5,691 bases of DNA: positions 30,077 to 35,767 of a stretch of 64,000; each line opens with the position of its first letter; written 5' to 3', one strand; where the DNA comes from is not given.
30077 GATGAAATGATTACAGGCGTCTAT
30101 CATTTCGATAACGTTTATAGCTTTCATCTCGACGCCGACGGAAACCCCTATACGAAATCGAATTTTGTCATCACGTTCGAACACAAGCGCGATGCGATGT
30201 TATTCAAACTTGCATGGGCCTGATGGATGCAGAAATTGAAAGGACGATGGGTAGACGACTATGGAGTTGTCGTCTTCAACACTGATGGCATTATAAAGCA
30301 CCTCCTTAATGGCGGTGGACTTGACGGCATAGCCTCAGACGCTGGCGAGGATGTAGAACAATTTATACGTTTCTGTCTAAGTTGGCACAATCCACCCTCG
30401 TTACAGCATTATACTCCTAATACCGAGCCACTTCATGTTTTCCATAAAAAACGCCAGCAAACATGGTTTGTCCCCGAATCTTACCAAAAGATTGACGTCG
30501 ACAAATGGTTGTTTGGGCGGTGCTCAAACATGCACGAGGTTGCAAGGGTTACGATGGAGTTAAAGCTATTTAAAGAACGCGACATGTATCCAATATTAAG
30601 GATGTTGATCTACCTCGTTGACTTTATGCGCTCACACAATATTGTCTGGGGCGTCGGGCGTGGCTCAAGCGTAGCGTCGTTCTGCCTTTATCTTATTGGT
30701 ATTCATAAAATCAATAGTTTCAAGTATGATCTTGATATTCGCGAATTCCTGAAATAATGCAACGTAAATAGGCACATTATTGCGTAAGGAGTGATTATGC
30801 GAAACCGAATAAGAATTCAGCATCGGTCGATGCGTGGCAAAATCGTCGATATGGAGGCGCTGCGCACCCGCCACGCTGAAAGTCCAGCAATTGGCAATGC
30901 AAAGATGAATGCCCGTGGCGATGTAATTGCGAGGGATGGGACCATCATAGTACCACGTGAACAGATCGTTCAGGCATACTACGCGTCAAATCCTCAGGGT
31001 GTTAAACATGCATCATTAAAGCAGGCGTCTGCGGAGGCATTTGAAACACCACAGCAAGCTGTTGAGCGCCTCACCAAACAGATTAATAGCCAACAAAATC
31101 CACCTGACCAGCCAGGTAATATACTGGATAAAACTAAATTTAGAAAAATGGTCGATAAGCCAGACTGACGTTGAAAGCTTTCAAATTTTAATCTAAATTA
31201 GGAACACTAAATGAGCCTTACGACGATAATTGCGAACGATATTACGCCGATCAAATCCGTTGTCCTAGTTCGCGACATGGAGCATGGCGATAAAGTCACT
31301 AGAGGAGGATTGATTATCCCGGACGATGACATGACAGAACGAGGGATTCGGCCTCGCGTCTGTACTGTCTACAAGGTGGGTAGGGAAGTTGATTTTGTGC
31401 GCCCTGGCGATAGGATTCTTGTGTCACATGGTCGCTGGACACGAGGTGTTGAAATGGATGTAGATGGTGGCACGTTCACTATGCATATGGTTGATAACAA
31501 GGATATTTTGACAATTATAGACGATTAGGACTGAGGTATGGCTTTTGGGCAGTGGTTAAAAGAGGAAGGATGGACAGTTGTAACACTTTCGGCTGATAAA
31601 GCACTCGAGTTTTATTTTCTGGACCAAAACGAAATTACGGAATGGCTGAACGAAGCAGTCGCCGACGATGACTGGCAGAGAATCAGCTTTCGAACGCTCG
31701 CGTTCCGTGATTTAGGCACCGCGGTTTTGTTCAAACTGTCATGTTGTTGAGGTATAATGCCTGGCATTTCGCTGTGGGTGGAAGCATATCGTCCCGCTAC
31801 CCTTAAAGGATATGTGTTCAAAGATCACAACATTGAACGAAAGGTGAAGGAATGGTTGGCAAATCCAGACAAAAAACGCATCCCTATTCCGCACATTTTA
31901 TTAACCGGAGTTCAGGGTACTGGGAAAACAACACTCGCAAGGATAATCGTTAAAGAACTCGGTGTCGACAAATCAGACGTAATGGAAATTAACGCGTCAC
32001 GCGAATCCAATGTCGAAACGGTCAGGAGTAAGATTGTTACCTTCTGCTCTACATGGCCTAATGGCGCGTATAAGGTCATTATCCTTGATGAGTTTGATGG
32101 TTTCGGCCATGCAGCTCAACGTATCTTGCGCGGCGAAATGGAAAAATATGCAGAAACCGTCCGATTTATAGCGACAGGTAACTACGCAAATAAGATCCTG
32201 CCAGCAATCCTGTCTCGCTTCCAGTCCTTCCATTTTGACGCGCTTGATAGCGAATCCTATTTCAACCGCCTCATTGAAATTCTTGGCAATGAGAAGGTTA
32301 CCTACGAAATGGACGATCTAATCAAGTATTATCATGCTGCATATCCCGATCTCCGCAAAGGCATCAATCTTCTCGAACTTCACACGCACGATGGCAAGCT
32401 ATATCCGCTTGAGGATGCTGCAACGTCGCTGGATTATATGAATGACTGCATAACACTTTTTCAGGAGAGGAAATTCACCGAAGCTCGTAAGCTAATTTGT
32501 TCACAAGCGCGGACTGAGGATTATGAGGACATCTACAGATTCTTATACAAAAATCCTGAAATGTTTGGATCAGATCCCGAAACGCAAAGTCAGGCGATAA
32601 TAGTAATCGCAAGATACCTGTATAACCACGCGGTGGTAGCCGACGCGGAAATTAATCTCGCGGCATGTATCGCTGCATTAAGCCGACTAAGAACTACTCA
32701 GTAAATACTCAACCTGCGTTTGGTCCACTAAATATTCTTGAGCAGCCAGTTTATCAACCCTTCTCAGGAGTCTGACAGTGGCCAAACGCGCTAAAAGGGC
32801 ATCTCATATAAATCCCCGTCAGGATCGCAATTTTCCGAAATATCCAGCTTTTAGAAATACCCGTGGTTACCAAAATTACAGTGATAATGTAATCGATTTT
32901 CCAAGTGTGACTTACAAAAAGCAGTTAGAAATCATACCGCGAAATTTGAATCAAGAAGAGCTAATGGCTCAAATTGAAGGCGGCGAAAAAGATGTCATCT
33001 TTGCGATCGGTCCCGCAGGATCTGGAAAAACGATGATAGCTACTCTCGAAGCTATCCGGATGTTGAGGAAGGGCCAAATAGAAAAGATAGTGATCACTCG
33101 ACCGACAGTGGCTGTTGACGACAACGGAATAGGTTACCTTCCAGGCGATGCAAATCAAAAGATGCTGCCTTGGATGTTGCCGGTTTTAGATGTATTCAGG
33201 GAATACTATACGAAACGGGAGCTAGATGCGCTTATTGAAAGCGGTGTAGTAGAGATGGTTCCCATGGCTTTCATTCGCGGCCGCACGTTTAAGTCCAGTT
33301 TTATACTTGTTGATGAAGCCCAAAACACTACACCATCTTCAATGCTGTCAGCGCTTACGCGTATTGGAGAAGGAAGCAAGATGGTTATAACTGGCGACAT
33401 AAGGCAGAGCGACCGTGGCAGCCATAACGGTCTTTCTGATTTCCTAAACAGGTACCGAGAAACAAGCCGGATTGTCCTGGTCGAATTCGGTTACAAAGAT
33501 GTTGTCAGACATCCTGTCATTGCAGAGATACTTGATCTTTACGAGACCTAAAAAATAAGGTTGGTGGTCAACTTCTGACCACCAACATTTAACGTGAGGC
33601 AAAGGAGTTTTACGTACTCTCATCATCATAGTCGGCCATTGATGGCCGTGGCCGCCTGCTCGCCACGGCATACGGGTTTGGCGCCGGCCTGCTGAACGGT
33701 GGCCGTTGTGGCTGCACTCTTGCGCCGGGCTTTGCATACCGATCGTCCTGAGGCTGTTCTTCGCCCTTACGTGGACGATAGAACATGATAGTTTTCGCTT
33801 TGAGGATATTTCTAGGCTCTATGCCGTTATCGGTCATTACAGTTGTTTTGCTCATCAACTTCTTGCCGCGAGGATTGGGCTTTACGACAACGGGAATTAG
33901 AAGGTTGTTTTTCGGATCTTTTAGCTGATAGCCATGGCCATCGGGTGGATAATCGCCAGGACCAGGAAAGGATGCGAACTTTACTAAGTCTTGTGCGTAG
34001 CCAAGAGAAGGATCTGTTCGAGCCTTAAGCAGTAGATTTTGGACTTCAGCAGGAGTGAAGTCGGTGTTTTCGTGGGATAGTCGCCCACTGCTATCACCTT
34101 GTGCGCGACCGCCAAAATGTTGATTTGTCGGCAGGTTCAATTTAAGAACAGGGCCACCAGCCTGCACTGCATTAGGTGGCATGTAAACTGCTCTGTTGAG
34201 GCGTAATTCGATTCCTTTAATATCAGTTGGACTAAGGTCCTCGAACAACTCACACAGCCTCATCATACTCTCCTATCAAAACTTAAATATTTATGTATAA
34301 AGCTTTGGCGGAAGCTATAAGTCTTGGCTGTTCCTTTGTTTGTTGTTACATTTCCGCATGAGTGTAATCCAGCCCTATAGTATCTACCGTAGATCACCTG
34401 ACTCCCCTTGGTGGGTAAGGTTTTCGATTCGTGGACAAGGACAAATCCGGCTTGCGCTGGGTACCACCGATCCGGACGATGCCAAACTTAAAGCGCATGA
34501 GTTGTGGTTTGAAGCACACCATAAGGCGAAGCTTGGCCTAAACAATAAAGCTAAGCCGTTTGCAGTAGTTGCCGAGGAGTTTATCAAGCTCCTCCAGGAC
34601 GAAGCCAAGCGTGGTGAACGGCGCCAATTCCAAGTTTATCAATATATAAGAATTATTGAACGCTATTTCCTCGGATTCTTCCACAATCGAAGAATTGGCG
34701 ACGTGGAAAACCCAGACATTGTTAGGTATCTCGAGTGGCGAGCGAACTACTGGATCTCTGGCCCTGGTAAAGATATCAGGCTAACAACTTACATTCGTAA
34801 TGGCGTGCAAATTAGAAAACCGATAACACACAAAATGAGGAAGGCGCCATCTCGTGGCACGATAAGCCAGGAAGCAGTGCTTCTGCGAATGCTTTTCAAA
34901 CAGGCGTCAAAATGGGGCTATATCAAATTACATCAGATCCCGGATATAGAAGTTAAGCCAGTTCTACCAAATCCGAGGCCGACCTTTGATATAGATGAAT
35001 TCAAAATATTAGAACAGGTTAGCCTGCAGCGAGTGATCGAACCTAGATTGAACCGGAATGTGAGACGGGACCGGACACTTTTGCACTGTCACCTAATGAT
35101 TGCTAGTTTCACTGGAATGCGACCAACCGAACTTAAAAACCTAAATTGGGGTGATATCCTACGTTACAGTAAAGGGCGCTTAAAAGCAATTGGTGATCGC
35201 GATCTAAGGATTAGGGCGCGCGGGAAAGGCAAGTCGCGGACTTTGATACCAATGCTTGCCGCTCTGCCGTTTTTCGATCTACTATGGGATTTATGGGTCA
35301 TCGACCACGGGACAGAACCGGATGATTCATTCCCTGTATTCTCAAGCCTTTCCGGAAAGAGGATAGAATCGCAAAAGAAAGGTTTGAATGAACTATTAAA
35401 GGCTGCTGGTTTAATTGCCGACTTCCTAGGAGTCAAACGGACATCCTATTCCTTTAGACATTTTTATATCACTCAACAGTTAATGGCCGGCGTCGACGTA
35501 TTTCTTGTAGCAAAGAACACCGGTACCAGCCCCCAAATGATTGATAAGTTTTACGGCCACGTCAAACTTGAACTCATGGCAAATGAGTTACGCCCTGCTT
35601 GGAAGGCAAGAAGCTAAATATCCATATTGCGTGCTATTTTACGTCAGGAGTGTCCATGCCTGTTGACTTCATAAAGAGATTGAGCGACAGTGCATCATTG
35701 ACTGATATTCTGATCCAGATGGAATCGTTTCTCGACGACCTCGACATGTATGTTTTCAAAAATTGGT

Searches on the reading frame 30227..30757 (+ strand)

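Call 113: search_protein_families(library=phrogs, proteins=[window:30227-30757:+], max_evalue=0.001)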
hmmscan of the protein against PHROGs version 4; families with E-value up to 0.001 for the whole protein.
window:30227-30757:+ (176 aa): 4 families
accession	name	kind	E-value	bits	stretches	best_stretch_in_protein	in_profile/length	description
phrog_11127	-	DNA, RNA and nucleotide metabolism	2.1e-50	172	1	1-176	1-171/171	DNA polymerase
phrog_405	-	DNA, RNA and nucleotide metabolism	9.2e-08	31.4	1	105-169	365-429/1190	DNA polymerase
phrog_13169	-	DNA, RNA and nucleotide metabolism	9.6e-05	22.4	1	105-175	339-409/463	DNA polymerase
phrog_11165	-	DNA, RNA and nucleotide metabolism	0.00013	21.1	1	106-175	42-111/782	DNA polymerase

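Call 117: search_protein_families(library=pfam, proteins=[window:30227-30757:+], max_evalue=0.001)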
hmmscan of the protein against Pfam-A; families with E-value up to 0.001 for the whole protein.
window:30227-30757:+ (176 aa): 1 family
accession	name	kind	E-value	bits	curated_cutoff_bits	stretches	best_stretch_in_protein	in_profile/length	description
PF07733.18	DNA_pol3_alpha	-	6.2e-10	39.6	23.9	1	103-175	22-94/260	Bacterial DNA polymerase III alpha NTPase domain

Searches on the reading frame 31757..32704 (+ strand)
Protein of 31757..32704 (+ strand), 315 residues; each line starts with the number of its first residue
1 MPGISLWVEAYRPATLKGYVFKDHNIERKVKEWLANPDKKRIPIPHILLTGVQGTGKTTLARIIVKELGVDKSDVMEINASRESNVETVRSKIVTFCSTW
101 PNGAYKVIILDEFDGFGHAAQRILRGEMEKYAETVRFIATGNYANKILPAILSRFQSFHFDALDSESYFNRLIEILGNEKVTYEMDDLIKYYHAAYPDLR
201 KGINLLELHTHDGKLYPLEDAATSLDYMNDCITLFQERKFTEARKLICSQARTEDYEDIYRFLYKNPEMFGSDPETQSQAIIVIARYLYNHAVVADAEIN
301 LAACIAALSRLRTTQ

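Call 32: search_protein_families(library=pfam, proteins=[window:31757-32704:+], max_evalue=0.001)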
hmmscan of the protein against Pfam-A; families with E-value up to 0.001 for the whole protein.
window:31757-32704:+ (315 aa): 13 families
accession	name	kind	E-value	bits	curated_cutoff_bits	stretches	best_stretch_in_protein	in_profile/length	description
PF00004.35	AAA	-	1.9e-16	61.2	21.2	1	47-157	1-125/131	ATPase family associated with various cellular activities (AAA)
PF05496.18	RuvB_N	-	7.4e-08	32.7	27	1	12-135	2-115/159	Holliday junction DNA helicase RuvB P-loop domain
PF13173.12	AAA_14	-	6.1e-07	29.9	27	1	47-151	5-107/129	AAA domain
PF13177.12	DNA_pol3_delta2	-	7.6e-06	26.4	27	1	74-163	70-160/161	DNA polymerase III, delta subunit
PF13401.12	AAA_22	-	9.2e-06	26.4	27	1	46-95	7-56/130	AAA domain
PF03215.21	Rad17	-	9.9e-06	26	23.8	1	5-80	7-81/186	Rad17 P-loop domain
PF13238.12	AAA_18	-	2.9e-05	24.9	29.4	1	47-85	1-41/128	AAA domain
PF07728.20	AAA_5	-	9.6e-05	22.8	22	0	46-93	1-46/139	AAA domain (dynein-related subfamily)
PF20720.3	nSTAND3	-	0.00017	21.8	27.2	1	46-143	19-103/155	Novel STAND NTPase 3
PF25199.1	nSTAND_NTPase5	-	0.00039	20.7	34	1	33-141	31-132/145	Novel STAND NTPase 5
PF02367.23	TsaE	-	0.0007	20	26.6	0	40-72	21-49/128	Threonylcarbamoyl adenosine biosynthesis protein TsaE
PF05673.19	DUF815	-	0.0008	19.1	23.8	0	41-142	50-150/249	Protein of unknown function (DUF815)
PF24883.2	NPHP3_N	-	0.00095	19.8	24.8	0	29-74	11-52/164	Nephrocystin 3, N-terminal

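Call 33: search_protein_families(library=phrogs, proteins=[window:31757-32704:+], max_evalue=0.0001)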
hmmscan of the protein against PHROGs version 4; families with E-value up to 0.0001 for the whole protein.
window:31757-32704:+ (315 aa): 6 families
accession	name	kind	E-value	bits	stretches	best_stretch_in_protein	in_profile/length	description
phrog_168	-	DNA, RNA and nucleotide metabolism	2.7e-72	245.1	1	5-308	9-307/314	clamp loader of DNA polymerase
phrog_5846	-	DNA, RNA and nucleotide metabolism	9.4e-28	98.5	1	10-262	9-260/380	clamp loader of DNA polymerase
phrog_11838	-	DNA, RNA and nucleotide metabolism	6.9e-23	82.5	1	6-266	6-265/420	clamp loader of DNA polymerase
phrog_3757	-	unknown function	2.5e-05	24.8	0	46-70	128-152/367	-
phrog_9172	-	unknown function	2.6e-05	24.2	0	26-71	89-134/509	-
phrog_7485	-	unknown function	6e-05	23.2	1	47-133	230-308/430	-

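Call 78: search_dna_similar(query=window:31757-32704:+, collection=phages, mode=protein, max_rows=12)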
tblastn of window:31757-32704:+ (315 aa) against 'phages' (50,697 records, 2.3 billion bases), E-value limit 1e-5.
Records with a match: 2631; places in all: 2641; records where one place covers at least 80% of the query: 845.
Best place of each record, by identity: <60% 2631.
By first word of the organism name: Escherichia 675; Synechococcus 377; Klebsiella 331; Salmonella 203; Vibrio 137; Shigella 89; Aeromonas 80; Acinetobacter 75; Cyanophage 61; Enterobacter 59; and 69 more.
By host as written in the record: - 483; Escherichia coli 281; Klebsiella pneumoniae 115; Synechococcus 107; Escherichia coli O157:H7 38; Synechococcus sp. 38; Salmonella enterica 30; Synechococcus sp. WH7803 28; and 578 more.
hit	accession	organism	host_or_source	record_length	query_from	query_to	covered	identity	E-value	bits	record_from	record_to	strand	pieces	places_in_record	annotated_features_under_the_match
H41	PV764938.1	Sinorhizobium phage Phosso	Sinohrizobium meliloti NRRL L-50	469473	6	312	97%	54.2%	2e-110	357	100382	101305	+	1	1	AAA-ATPase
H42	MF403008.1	Agrobacterium phage Atu_ph07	Agrobacterium tumefaciens C58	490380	6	314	98%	50.3%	7e-99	324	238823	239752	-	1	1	replication factor C small subunit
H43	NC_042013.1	Agrobacterium phage Atu_ph07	Agrobacterium tumefaciens C58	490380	6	314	98%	50.3%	7e-99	324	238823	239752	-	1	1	clamp loader of DNA polymerase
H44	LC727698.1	Pseudomonas phage sp. 30-3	Pseudomonas aeruginosa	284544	6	312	97%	44.2%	2e-79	268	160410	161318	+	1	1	ATPase AAA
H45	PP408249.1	Pseudomonas phage vB_Pa-PAC2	Pseudomonas aeruginosa PAO1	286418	6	312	97%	44.2%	2e-79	268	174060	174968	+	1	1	AAA domain-containing protein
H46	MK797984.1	Pseudomonas phage vB_PaeM_PA5oct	-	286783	6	312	97%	44.2%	2e-79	268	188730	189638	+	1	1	hypothetical protein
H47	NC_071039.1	Pseudomonas phage vB_PaeM_PA5oct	-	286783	6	312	97%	44.2%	2e-79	268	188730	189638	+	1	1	hypothetical protein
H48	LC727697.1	Pseudomonas phage sp. 30-2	Pseudomonas aeruginosa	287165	6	312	97%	44.2%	2e-79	268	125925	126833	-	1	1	ATPase AAA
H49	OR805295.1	Pseudomonas phage Paride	Pseudomonas aeruginosa PAO1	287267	6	312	97%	44.2%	2e-79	268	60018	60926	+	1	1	clamp loader of DNA polymerase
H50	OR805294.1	Pseudomonas phage Ettore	Pseudomonas aeruginosa PAO1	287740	6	312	97%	44.2%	2e-79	268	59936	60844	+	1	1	clamp loader of DNA polymerase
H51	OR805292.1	Pseudomonas phage Cassandra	Pseudomonas aeruginosa PAO1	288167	6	312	97%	44.2%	2e-79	268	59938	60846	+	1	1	clamp loader of DNA polymerase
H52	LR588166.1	Pseudomonas phage vB_PaeM_MIJ3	-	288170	6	312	97%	44.2%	2e-79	268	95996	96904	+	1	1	dnaX: DNA polymerase III subunit tau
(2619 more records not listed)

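Call 93: get_annotated_region(hit=H41, flank=1500)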
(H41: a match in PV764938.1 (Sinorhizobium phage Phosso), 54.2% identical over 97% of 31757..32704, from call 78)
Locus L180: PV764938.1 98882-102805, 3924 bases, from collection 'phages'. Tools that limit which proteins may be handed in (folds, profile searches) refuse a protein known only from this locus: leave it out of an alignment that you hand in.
description: Sinorhizobium phage Phosso, complete genome.
organism: Sinorhizobium phage Phosso (NCBI taxid 3435197)
taxonomy: Viruses
host: Sinohrizobium meliloti NRRL L-50; source: soil; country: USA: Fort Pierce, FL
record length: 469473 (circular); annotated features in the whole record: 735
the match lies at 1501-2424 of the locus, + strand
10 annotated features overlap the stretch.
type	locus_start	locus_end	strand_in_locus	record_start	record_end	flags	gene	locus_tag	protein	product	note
CDS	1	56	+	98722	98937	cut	-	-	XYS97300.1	hypothetical protein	141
CDS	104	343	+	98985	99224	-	-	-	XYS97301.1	hypothetical protein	142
CDS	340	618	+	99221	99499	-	-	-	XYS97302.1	hypothetical protein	143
CDS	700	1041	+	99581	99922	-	-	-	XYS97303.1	hypothetical protein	144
CDS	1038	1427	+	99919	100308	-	-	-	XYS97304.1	hypothetical protein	145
CDS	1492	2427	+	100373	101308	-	-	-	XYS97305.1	AAA-ATPase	146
CDS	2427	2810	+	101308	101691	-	-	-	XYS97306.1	hypothetical protein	147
CDS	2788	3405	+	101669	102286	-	-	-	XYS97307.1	phosphatase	148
CDS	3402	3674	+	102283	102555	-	-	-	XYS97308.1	hypothetical protein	149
CDS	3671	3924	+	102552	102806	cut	-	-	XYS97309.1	hypothetical protein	150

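Call 94: get_annotated_region(hit=H43, flank=1500)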
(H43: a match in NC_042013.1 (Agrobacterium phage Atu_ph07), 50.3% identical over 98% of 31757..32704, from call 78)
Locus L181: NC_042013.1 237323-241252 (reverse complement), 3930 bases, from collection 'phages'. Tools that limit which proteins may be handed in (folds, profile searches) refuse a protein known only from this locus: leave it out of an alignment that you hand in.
description: Agrobacterium phage Atu_ph07, complete genome.
organism: Agrobacterium phage Atu_ph07 (NCBI taxid 2024264)
taxonomy: Viruses; Duplodnaviria; Heunggongvirae; Uroviricota; Caudoviricetes; Polybotosvirus; Polybotosvirus Atuph07
host: Agrobacterium tumefaciens C58; source: -; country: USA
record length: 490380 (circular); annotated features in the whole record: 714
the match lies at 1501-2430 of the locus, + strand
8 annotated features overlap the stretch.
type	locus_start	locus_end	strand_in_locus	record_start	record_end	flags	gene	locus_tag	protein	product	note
CDS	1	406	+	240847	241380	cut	-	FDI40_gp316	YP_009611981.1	DNA polymerase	-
CDS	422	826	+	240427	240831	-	-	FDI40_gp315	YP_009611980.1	hypothetical protein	-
CDS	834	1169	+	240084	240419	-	-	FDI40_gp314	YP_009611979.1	head morphogenesis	-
CDS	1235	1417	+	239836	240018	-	-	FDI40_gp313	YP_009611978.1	hypothetical protein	-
CDS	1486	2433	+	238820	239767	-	-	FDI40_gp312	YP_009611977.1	clamp loader of DNA polymerase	-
CDS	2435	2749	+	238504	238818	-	-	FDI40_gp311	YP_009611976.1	hypothetical protein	-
CDS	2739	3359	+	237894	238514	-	-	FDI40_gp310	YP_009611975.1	hypothetical protein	-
CDS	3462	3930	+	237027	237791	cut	-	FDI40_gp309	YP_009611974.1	PhoH-like phosphate starvation-inducible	phosphate starvation-inducible protein PhoH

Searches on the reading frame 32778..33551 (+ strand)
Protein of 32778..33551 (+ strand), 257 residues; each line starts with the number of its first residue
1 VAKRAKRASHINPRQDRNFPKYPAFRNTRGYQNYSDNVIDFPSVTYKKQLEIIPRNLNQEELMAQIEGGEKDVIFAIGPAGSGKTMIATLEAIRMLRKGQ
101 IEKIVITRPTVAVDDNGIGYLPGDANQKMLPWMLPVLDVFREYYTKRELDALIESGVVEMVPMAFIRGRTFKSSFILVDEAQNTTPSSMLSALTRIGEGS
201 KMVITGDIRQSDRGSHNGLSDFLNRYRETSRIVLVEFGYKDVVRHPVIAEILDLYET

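Call 32: search_protein_families(library=pfam, proteins=[window:32778-33551:+], max_evalue=0.001)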
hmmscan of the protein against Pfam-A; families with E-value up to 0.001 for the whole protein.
window:32778-33551:+ (257 aa): 6 families
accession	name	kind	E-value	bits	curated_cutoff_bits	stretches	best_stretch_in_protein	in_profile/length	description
PF02562.22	PhoH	-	4.3e-67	226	27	1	52-256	2-205/205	PhoH-like protein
PF13604.12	AAA_30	-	1.8e-06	28.3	27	1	57-212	4-129/191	AAA domain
PF13245.12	AAA_19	-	5.6e-06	27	25.1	0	170-211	88-129/134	AAA domain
PF00270.35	DEAD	-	3.1e-05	24.2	26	1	58-112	3-56/167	DEAD/DEAH box helicase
PF00580.27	UvrD-helicase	-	6.2e-05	23.2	23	0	172-211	212-251/271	UvrD/REP helicase N-terminal domain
PF13401.12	AAA_22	-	0.00058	20.6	27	0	71-198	5-109/130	AAA domain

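Call 33: search_protein_families(library=phrogs, proteins=[window:32778-33551:+], max_evalue=0.0001)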
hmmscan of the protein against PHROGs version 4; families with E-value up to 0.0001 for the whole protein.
window:32778-33551:+ (257 aa): 3 families
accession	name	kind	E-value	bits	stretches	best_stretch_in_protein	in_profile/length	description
phrog_170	-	other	1.1e-70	239.7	1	49-256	70-278/323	PhoH-like phosphate starvation-inducible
phrog_2765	-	other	8.4e-45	154.4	1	43-247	223-435/443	PhoH-like phosphate starvation-inducible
phrog_32482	-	other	1.4e-21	77.8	1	82-228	406-551/589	PhoH-like phosphate starvation-inducible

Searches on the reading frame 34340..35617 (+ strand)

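Call 8: search_protein_families(library=phrogs, proteins=[window:34340-35617:+], max_evalue=0.00001)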
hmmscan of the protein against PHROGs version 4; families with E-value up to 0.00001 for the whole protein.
window:34340-35617:+ (425 aa): 2 families
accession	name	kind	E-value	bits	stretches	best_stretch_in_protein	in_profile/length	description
phrog_1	-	integration and excision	1.8e-24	87.9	1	17-416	117-443/611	integrase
phrog_216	-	integration and excision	5.9e-10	39.7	1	204-413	44-229/301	integrase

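Call 32: search_protein_families(library=pfam, proteins=[window:34340-35617:+], max_evalue=0.001)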
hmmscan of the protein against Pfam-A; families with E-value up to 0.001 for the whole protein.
window:34340-35617:+ (425 aa): 1 family
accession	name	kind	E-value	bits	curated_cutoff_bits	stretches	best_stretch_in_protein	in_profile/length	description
PF00589.27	Phage_integrase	-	1.1e-06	29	27.1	1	241-408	15-168/172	Phage integrase family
